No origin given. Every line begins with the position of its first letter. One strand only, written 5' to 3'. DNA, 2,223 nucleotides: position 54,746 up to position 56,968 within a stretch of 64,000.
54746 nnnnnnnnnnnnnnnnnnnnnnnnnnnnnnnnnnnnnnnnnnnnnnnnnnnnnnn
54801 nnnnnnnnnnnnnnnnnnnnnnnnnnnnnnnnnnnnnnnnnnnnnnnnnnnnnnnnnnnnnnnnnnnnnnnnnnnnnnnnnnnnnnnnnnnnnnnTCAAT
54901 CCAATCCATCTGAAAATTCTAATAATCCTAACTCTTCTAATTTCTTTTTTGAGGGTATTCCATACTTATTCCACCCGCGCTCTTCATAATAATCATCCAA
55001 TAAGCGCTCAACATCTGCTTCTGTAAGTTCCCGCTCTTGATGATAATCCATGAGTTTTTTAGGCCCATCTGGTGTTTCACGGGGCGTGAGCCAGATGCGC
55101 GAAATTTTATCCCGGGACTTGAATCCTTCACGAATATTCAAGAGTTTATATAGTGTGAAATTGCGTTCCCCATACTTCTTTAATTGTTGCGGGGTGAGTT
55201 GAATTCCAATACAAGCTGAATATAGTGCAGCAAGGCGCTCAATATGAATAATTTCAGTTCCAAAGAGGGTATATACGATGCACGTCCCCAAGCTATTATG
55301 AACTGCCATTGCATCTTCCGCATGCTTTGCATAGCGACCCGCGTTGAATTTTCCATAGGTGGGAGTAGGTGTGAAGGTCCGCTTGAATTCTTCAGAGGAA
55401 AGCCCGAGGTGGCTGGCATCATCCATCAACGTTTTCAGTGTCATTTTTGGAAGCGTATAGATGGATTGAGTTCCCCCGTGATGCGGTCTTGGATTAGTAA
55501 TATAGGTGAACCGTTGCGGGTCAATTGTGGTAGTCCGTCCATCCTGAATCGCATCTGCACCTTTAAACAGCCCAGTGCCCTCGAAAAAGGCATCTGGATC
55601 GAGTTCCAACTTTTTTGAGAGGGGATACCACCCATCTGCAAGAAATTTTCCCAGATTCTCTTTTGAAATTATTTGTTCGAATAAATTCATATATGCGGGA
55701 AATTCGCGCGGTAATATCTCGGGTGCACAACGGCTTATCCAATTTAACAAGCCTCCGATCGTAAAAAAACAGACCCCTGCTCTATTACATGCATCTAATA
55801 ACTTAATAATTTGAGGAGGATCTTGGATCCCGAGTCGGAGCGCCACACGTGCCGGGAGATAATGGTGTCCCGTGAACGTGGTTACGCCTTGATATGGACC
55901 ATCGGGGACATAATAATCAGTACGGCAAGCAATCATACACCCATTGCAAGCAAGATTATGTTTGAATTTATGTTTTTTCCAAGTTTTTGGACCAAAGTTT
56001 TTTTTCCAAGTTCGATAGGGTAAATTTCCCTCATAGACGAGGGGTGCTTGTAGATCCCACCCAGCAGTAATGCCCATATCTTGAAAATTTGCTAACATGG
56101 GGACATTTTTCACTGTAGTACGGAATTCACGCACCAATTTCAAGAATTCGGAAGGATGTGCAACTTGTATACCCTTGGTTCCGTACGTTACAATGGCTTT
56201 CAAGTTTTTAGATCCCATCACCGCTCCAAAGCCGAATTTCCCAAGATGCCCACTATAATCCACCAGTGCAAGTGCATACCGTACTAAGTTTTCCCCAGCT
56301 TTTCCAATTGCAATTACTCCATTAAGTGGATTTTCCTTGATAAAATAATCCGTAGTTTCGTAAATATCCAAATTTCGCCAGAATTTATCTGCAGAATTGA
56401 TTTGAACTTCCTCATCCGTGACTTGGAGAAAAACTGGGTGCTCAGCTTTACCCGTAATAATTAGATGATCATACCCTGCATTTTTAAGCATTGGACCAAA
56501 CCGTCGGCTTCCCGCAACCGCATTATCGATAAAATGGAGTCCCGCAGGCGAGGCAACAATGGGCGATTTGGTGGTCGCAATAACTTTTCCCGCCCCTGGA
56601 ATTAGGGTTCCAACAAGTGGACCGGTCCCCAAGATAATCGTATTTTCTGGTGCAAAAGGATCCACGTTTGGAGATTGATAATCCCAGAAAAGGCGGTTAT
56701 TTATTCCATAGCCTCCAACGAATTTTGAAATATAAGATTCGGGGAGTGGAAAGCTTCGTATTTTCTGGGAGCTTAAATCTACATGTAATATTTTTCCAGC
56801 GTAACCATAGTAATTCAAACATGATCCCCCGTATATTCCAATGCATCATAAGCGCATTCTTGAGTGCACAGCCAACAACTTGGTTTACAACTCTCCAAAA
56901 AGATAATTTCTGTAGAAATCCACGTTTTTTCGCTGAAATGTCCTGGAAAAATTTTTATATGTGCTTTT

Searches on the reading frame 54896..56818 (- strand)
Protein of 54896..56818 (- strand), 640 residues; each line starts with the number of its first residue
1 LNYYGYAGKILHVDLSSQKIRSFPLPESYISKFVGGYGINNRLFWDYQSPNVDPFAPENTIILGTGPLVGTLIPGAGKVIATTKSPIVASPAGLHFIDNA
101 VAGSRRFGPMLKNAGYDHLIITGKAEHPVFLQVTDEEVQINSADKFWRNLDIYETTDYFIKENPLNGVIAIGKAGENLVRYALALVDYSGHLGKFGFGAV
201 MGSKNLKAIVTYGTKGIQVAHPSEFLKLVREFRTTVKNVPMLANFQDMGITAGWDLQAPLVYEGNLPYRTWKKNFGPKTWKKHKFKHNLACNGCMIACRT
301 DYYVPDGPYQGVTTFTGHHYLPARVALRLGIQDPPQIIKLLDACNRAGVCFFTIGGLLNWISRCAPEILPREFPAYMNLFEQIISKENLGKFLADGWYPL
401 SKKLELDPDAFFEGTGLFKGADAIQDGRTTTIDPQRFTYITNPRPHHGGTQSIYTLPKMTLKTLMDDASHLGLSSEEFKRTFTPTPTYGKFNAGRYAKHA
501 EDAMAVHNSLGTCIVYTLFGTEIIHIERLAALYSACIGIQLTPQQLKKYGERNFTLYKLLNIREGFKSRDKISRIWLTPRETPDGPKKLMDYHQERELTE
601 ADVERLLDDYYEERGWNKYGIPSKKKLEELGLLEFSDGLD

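Call 71: search_protein_families(library=pfam, proteins=[window:54896-56818:-], max_evalue=0.00001)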
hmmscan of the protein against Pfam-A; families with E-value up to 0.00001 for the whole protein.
window:54896-56818:- (640 aa): 2 families
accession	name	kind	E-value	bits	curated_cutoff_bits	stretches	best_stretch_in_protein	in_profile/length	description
PF02730.20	AFOR_N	-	1.6e-59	201.5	29.8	1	8-214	1-199/199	Aldehyde ferredoxin oxidoreductase, N-terminal domain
PF01314.23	AFOR_C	-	1.2e-46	160.1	27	1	228-632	2-385/385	Aldehyde ferredoxin oxidoreductase, domains 2 & 3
